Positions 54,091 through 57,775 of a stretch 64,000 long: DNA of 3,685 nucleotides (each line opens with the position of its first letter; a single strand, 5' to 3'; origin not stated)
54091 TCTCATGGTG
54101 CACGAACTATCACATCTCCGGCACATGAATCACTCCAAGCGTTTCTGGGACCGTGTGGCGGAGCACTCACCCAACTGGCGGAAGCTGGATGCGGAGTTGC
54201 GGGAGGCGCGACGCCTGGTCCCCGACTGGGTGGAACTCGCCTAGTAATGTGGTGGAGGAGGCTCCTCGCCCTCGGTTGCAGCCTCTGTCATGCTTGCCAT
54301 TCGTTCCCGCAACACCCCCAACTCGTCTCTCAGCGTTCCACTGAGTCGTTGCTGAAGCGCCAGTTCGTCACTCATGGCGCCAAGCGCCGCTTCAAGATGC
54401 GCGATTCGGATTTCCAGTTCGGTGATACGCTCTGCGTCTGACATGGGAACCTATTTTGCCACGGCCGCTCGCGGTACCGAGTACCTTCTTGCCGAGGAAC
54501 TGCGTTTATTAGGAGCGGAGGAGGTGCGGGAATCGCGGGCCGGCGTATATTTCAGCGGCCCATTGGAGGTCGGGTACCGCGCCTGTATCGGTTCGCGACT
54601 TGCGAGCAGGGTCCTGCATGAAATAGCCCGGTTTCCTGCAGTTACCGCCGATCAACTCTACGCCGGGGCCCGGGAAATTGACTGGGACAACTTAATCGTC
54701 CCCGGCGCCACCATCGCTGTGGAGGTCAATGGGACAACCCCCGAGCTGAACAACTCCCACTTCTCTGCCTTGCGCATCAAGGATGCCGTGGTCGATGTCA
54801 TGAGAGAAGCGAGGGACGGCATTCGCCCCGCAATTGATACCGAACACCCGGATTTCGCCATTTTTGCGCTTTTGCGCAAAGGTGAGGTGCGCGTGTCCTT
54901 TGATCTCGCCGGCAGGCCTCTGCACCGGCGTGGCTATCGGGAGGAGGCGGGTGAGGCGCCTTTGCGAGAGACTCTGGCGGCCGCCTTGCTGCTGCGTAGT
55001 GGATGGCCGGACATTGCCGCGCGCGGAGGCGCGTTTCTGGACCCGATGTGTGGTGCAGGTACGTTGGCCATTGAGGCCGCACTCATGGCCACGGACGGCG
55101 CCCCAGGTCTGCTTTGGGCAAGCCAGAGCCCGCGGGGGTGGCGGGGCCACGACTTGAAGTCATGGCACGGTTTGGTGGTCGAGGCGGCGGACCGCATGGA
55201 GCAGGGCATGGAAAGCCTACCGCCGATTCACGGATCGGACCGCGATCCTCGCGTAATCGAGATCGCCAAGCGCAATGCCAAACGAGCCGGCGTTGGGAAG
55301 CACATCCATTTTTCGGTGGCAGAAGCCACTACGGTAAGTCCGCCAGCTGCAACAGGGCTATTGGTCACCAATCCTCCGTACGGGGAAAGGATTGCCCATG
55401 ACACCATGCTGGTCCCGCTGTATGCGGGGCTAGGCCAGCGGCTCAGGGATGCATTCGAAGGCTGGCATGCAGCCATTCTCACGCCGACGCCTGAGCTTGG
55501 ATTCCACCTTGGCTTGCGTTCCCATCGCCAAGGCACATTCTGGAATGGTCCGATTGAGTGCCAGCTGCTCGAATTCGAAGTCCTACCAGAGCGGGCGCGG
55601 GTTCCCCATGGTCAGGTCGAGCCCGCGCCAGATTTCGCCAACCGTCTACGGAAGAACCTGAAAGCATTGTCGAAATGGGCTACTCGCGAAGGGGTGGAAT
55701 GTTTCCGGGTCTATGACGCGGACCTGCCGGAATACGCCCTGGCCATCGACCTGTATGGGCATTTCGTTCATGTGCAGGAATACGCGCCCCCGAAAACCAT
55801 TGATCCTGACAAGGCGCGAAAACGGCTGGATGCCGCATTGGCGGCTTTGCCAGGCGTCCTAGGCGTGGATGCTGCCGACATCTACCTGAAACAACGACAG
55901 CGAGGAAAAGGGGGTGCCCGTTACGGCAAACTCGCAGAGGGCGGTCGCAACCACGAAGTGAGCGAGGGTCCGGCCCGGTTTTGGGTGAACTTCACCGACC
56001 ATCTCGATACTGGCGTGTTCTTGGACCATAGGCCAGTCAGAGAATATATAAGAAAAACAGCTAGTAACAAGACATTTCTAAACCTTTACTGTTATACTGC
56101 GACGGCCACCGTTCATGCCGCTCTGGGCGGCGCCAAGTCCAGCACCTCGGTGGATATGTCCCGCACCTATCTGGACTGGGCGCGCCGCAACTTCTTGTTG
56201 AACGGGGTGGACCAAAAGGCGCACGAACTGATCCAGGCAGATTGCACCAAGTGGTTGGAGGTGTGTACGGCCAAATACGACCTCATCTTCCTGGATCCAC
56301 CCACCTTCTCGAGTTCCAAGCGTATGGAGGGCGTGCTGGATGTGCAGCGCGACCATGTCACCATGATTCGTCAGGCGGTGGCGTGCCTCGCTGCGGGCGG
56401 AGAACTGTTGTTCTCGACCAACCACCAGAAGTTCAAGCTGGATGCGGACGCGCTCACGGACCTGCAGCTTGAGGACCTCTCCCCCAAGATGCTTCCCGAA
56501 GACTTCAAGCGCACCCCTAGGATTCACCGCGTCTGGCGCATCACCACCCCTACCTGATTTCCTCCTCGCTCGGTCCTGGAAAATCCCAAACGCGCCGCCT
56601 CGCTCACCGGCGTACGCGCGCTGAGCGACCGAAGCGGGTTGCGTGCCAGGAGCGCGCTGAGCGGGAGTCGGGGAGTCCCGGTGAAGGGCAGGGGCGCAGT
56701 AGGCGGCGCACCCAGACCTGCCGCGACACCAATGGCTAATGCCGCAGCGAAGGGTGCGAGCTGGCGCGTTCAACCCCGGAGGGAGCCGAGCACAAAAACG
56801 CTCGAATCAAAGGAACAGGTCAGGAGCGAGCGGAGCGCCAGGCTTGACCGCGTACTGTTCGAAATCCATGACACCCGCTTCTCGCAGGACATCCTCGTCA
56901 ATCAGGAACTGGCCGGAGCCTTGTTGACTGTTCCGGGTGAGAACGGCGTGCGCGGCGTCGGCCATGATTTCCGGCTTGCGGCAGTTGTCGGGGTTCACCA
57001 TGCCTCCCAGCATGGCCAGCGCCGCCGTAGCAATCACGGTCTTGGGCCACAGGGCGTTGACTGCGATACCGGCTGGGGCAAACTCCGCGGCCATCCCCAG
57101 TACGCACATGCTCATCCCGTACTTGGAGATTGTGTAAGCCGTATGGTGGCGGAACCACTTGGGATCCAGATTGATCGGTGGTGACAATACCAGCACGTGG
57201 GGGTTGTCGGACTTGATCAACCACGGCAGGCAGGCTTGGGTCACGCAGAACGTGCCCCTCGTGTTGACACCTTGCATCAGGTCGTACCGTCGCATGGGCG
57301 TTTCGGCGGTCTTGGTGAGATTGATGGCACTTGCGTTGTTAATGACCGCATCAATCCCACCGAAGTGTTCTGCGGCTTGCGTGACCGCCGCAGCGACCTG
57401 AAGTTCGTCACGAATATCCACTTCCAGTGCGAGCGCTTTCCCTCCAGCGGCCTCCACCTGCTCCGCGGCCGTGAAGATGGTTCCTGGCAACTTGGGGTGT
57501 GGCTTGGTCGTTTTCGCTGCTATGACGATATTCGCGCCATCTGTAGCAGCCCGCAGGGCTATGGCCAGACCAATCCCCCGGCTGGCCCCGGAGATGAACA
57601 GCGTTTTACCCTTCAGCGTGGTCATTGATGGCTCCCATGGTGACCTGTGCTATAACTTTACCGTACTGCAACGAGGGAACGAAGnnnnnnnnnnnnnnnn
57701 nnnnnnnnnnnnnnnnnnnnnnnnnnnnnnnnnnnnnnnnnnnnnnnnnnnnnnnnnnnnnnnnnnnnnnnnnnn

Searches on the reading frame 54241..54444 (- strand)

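Call 69: search_protein_families(library=ncbifam, proteins=[window:54241-54444:-], max_evalue=0.00001)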
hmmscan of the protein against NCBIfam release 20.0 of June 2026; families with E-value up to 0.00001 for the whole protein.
window:54241-54444:- (67 aa): 6 families
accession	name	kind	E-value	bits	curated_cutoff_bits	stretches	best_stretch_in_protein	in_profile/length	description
NF001421.0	PRK00295.1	equivalog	2.7e-10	40.3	95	1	1-67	1-68/68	hypothetical protein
NF001962.0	PRK00736.1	equivalog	3.8e-09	36.1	72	1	1-67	2-69/69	hypothetical protein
NF003357.0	PRK04406.1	equivalog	2.1e-06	27.9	122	1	5-67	11-75/75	hypothetical protein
NF002750.0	PRK02793.1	equivalog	3e-06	27.3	103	1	5-67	8-72/72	phi X174 lysis protein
NF002556.0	PRK02119.1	equivalog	3.1e-06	27.3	119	1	5-67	9-73/73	hypothetical protein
NF002024.0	PRK00846.1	equivalog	3.1e-06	27.3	90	1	5-67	14-78/78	hypothetical protein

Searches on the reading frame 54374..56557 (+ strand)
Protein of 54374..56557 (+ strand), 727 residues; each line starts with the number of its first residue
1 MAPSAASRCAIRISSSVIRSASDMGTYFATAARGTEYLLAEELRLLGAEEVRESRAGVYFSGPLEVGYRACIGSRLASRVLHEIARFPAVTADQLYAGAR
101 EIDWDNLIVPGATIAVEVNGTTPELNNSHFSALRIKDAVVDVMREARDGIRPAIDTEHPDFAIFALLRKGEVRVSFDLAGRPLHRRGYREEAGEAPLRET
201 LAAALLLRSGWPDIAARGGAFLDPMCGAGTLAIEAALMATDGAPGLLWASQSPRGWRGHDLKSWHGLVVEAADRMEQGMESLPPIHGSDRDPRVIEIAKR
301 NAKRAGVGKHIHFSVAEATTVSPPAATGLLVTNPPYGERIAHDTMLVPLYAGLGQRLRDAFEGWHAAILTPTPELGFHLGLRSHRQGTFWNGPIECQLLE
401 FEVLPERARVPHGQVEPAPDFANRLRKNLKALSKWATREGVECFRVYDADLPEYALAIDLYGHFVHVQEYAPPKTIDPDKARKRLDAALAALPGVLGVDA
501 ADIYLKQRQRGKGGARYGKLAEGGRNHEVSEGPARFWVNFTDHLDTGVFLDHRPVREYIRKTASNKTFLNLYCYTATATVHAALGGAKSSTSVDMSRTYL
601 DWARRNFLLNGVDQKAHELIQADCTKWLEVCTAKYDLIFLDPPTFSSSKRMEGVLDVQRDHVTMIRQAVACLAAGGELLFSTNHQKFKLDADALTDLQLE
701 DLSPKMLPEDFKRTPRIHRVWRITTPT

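Call 69: search_protein_families(library=ncbifam, proteins=[window:54374-56557:+], max_evalue=0.00001)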
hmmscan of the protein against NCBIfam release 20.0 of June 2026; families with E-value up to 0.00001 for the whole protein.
window:54374-56557:+ (727 aa): 10 families
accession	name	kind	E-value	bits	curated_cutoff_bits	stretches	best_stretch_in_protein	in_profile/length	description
NF008748.0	PRK11783.1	equivalog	7.4e-276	916.9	466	1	24-725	3-702/704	bifunctional 23S rRNA (guanine(2069)-N(7))-methyltransferase RlmK/23S rRNA (guanine(2445)-N(2))-methyltransferase RlmL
NF040721.1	Trm14_Arch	equivalog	4.7e-35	121.4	280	1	27-362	3-325/370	tRNA (guanine(6)-N2)-methyltransferase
NF033380.1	Rlm_2499C5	equivalog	7.5e-24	84.2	650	1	532-679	188-333/391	23S rRNA (cytosine(2499)-C(5))-methyltransferase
NF011707.0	PRK15128.1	equivalog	4.3e-18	65.3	712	1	421-679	79-336/396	23S rRNA (cytosine(1962)-C(5))-methyltransferase RlmI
NF053718.1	23SC1962Mtase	equivalog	5.1e-16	58.4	575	1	416-650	66-296/383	23S rRNA (cytosine(1962)-C(5))-methyltransferase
NF040850.1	Trm14_Thcoccales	equivalog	6.4e-12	45.1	480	1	131-242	134-242/365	tRNA (guanine(6)-N2)-methyltransferase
NF046099.1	RSP_2647_MTase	equivalog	5.6e-11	41.9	600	1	482-679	132-332/391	RSP_2647 family RNA methyltransferase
TIGR03534.1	RF_mod_PrmC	equivalog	6.3e-09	35.7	199.1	0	285-336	115-166/253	peptide chain release factor N(5)-glutamine methyltransferase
TIGR01177.1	TIGR01177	hypoth_equivalog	1.3e-08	34.6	316.55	0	216-238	181-203/330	TIGR01177 family methyltransferase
TIGR00536.1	hemK_fam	subfamily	4e-07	29.4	115.5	0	285-336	141-192/286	HemK family protein methyltransferase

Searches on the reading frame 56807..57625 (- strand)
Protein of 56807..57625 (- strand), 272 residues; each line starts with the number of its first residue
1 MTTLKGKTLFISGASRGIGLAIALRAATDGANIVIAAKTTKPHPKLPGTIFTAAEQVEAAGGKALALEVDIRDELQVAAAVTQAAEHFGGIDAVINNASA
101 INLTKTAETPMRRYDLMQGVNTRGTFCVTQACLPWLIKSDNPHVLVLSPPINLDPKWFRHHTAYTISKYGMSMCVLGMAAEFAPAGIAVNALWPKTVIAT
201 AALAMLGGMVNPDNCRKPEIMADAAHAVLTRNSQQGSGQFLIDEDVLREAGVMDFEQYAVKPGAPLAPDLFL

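Call 69: search_protein_families(library=ncbifam, proteins=[window:56807-57625:-], max_evalue=0.00001)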
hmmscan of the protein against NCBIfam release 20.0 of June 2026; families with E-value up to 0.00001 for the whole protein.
window:56807-57625:- (272 aa): 192 families (the best 25 are shown)
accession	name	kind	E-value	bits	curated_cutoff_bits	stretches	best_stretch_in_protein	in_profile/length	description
NF006133.0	PRK08278.1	subfamily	9.2e-133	441.4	250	1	2-272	2-273/278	SDR family oxidoreductase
TIGR03971.1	SDR_subfam_1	subfamily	2.6e-33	115.5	300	1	4-213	1-215/271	mycofactocin-coupled SDR family oxidoreductase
NF009468.0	PRK12826.1-4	equivalog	9.6e-32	110.7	318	1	1-211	2-203/256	SDR family oxidoreductase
NF005559.1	PRK07231.1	subfamily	1.7e-31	109.6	215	1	4-214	2-202/249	glucose 1-dehydrogenase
NF005806.0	PRK07666.1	equivalog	2.7e-30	105.4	286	1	1-230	2-222/239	3-ketoacyl-ACP reductase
NF005909.0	PRK07890.1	subfamily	1.2e-29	103.3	258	1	2-195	3-187/260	short chain dehydrogenase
NF006080.0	PRK08226.1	equivalog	8.5e-28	97.5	356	1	1-228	1-216/263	SDR family oxidoreductase UcpA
NF005681.0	PRK07478.1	subfamily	2.2e-27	96.1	267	1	1-200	1-193/254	SDR family oxidoreductase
NF009093.0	PRK12429.1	subfamily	6.5e-27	94.4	258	1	3-197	2-187/259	3-hydroxybutyrate dehydrogenase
NF004825.0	PRK06181.1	equivalog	2.3e-26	92.7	215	1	1-222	1-216/268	SDR family oxidoreductase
NF004791.0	PRK06138.1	equivalog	1.1e-25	90.4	312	1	3-217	2-206/252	SDR family oxidoreductase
NF006493.1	PRK08936.1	subfamily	3.5e-25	88.7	420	1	3-197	4-191/261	glucose-1-dehydrogenase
NF004202.0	PRK05653.2-2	equivalog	1.2e-24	87.3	333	1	2-207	3-199/259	3-oxoacyl-ACP reductase FabG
NF005309.0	PRK06841.1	subfamily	2.5e-24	86.2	286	1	3-201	12-197/255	GolD/DthD family dehydrogenase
NF005853.0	PRK07774.1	equivalog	2.6e-24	86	303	1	2-205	2-196/250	SDR family oxidoreductase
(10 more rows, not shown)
